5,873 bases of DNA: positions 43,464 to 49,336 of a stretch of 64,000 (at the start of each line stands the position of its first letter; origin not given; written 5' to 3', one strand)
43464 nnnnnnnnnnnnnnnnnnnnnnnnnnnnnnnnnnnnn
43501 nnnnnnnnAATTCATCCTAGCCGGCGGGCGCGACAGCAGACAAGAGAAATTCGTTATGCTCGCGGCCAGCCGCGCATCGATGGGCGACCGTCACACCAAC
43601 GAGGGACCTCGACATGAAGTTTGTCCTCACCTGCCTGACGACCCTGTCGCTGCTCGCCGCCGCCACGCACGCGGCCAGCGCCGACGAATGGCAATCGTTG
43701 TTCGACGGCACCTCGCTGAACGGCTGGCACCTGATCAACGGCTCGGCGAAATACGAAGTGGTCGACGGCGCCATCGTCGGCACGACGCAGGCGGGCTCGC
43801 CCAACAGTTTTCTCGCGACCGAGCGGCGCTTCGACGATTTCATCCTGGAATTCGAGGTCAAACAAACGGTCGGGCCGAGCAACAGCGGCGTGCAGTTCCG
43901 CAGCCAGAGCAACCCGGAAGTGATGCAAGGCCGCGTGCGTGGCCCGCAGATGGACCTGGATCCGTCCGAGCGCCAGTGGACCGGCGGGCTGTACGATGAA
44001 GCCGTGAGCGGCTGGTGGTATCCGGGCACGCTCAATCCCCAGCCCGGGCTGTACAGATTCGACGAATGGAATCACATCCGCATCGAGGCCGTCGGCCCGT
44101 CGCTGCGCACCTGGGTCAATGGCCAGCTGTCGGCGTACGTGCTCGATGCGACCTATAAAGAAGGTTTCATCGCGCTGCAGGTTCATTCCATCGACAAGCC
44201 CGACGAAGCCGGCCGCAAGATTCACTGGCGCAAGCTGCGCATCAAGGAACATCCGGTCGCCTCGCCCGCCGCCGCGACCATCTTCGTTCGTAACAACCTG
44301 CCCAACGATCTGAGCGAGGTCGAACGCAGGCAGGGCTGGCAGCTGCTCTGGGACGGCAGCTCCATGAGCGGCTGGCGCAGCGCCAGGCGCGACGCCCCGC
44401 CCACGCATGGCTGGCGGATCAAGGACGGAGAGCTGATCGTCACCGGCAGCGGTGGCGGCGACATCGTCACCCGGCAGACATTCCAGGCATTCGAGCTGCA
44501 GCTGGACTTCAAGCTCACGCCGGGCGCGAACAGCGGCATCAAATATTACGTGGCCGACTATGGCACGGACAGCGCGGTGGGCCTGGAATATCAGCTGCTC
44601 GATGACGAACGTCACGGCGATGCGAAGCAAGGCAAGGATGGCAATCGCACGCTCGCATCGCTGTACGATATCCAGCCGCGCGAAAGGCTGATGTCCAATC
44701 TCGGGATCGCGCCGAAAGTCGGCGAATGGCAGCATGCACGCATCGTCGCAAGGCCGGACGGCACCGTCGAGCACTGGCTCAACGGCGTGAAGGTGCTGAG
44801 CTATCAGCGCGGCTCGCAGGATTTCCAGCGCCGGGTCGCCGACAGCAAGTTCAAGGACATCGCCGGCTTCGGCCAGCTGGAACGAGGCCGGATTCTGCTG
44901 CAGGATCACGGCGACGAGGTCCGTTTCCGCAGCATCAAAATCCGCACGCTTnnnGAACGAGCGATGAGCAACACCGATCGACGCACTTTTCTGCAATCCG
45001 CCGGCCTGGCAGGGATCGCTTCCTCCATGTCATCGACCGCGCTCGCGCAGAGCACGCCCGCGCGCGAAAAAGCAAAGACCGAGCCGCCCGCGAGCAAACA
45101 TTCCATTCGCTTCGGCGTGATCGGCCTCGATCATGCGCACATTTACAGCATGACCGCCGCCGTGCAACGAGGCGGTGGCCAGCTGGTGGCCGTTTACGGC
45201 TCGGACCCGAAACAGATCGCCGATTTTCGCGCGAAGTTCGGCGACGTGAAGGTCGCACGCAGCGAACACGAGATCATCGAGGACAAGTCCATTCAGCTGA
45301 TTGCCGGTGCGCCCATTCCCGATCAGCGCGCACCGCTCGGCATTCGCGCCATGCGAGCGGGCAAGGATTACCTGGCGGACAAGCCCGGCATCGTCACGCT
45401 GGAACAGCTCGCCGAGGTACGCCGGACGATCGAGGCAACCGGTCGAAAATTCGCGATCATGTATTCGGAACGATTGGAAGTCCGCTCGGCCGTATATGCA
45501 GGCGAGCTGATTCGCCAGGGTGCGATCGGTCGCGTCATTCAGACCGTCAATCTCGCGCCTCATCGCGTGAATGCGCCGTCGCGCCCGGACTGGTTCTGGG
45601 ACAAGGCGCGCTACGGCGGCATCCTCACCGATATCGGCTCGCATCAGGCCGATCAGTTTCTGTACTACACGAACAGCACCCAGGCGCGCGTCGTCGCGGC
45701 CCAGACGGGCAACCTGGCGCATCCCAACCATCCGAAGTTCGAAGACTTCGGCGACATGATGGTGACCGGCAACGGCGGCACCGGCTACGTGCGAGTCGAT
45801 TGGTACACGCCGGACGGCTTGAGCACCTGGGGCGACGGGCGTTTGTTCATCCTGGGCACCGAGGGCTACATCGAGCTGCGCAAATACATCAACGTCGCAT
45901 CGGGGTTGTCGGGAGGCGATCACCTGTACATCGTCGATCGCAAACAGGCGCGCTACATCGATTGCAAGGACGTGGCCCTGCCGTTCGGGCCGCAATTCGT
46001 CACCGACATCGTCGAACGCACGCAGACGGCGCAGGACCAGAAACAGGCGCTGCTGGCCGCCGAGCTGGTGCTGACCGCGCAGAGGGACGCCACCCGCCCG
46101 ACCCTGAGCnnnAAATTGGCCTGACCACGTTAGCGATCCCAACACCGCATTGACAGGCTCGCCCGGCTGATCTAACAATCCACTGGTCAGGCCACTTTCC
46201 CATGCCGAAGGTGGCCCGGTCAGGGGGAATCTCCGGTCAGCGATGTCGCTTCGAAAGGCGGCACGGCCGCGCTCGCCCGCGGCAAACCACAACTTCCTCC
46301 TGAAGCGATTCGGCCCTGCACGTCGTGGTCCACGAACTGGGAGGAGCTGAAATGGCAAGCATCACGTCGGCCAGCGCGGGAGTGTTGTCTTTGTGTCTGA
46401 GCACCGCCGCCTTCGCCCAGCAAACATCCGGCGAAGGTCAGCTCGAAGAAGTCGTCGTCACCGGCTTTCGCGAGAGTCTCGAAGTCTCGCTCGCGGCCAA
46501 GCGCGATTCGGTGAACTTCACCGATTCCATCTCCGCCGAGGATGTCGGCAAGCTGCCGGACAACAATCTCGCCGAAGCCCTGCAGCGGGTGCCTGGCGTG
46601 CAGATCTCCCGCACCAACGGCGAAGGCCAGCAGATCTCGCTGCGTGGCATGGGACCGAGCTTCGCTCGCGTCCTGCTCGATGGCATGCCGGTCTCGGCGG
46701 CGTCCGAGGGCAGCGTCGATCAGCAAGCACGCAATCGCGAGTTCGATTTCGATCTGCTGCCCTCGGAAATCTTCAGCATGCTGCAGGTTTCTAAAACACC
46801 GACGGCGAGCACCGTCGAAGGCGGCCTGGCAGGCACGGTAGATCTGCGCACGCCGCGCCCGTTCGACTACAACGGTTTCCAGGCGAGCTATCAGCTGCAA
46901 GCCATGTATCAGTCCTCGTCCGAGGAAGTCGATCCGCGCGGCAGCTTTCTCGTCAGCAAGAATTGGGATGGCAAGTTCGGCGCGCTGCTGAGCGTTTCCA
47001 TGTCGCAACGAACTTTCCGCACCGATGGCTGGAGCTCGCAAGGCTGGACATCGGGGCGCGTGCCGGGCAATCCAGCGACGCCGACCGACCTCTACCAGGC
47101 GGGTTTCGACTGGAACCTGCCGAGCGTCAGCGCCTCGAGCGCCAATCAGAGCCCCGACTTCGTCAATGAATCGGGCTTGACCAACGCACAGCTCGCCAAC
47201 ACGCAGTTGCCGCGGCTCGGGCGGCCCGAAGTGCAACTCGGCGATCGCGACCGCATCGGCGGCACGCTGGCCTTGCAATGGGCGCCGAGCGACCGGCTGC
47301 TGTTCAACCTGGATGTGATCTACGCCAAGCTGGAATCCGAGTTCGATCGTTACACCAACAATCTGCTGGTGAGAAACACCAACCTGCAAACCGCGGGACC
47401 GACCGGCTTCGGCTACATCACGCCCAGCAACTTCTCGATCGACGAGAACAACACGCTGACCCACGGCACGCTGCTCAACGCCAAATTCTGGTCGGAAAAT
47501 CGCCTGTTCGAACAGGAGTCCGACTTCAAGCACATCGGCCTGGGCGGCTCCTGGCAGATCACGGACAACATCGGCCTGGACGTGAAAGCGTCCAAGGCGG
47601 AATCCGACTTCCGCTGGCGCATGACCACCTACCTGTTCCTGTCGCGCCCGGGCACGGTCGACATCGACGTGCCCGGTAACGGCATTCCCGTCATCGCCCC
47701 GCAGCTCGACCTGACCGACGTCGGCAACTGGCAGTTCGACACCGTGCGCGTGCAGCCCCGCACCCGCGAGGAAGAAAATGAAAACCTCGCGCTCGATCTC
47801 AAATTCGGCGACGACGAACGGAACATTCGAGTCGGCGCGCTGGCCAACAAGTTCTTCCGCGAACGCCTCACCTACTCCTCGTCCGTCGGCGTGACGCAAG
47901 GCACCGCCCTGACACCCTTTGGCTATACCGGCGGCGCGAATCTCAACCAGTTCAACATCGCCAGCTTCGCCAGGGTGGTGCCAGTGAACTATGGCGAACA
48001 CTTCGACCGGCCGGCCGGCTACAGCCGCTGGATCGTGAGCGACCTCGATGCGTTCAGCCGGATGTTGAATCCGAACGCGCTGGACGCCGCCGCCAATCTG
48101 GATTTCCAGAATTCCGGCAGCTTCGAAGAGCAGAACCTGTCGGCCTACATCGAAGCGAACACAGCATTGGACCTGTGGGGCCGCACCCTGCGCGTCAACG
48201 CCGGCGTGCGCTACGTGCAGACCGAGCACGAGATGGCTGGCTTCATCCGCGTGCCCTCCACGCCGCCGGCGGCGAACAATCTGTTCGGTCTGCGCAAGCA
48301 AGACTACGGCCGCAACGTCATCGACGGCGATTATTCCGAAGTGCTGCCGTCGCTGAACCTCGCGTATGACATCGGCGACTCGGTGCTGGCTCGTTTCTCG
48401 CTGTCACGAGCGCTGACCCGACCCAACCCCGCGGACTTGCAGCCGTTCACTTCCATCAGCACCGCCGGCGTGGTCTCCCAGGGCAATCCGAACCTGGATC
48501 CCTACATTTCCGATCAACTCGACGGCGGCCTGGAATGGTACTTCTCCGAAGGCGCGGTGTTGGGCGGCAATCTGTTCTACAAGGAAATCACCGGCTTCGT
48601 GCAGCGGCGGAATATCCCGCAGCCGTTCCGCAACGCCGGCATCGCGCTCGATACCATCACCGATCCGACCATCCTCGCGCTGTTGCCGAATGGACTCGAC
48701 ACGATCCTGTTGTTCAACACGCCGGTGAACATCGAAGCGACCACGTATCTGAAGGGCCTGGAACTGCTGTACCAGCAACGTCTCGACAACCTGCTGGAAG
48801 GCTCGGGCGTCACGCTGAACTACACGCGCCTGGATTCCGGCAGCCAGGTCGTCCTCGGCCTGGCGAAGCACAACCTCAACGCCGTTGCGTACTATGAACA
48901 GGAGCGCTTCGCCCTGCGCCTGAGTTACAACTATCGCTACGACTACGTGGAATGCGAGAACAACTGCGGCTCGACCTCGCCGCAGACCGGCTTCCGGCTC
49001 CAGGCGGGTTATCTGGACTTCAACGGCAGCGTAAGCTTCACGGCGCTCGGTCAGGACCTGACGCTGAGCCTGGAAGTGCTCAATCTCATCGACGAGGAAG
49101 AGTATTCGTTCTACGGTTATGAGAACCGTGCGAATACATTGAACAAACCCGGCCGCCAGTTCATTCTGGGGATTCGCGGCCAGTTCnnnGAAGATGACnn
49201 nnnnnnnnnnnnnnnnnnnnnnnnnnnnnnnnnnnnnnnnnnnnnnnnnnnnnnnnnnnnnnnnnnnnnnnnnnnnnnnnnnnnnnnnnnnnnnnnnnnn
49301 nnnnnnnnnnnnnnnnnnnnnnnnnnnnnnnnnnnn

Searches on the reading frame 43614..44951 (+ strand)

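Call 51: search_protein_families(library=pfam, proteins=[window:43614-44951:+], max_evalue=0.0001)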
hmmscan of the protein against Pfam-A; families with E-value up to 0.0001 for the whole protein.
window:43614-44951:+ (446 aa): 1 family
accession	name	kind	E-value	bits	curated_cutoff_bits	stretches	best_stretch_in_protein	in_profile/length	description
PF06439.18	3keto-disac_hyd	-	1.2e-86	290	26.8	2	241-444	1-187/187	3-keto-disaccharide hydrolase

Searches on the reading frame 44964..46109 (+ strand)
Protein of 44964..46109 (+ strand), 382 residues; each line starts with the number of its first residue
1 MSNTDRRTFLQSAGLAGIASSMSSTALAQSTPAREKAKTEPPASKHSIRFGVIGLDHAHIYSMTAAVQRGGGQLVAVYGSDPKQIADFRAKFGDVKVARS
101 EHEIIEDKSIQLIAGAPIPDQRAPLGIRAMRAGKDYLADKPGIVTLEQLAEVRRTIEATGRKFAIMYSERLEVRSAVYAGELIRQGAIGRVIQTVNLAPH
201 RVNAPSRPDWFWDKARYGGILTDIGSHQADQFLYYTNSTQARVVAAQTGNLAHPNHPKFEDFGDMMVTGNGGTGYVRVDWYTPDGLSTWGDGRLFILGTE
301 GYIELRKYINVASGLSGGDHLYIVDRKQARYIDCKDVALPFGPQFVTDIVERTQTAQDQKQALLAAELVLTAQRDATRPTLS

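Call 51: search_protein_families(library=pfam, proteins=[window:44964-46109:+], max_evalue=0.0001)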
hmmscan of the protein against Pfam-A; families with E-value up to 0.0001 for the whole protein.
window:44964-46109:+ (382 aa): 3 families
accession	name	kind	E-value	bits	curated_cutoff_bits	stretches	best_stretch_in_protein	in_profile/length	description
PF22725.1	GFO_IDH_MocA_C3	-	1.3e-17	64.3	27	1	179-304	4-124/124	GFO/IDH/MocA C-terminal domain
PF01408.29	GFO_IDH_MocA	-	1.8e-08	35.5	24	1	48-165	1-118/120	Oxidoreductase family, NAD-binding Rossmann fold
PF02894.22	GFO_IDH_MocA_C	-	1.1e-07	32.4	22.9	1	181-355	2-182/218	Oxidoreductase family, C-terminal alpha/beta domain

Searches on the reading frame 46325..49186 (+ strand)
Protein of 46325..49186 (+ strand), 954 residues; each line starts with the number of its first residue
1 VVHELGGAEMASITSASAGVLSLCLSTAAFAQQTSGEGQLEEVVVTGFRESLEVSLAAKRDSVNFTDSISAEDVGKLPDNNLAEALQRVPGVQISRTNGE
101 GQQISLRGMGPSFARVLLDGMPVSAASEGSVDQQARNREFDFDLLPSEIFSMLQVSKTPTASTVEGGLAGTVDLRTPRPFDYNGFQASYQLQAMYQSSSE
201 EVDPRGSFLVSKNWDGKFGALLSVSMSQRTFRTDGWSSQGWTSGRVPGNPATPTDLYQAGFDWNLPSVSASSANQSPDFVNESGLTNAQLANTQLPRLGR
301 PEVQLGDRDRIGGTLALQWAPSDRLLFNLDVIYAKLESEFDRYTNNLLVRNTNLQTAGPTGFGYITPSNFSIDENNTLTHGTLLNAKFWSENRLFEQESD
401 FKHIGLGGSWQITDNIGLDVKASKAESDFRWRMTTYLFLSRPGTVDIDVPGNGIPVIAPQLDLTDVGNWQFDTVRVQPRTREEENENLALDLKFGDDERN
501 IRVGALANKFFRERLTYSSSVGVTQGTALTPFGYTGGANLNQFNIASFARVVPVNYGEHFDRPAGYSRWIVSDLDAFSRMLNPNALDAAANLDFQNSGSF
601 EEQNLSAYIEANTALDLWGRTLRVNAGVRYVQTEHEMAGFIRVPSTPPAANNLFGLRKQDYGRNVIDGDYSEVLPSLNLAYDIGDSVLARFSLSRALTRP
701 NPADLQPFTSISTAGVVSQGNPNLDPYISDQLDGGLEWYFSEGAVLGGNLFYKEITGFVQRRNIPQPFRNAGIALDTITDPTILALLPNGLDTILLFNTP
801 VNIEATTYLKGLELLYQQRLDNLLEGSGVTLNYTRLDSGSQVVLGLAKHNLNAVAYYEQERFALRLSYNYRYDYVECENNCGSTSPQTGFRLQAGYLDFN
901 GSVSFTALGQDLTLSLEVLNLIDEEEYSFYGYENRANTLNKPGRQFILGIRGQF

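Call 51: search_protein_families(library=pfam, proteins=[window:46325-49186:+], max_evalue=0.0001)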
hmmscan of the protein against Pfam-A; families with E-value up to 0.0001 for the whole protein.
window:46325-49186:+ (954 aa): 3 families
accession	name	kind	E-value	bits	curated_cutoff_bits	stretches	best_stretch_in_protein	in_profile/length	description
PF00593.30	TonB_dep_Rec_b-barrel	-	8.4e-31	108.7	27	1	455-921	38-436/436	TonB dependent receptor-like, beta-barrel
PF07715.20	Plug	-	2.6e-18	66.9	23.9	1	59-170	2-106/107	TonB-dependent Receptor Plug Domain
PF14905.12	OMP_b-brl_3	-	5.3e-18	65.7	27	1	590-937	100-390/408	Outer membrane protein beta-barrel family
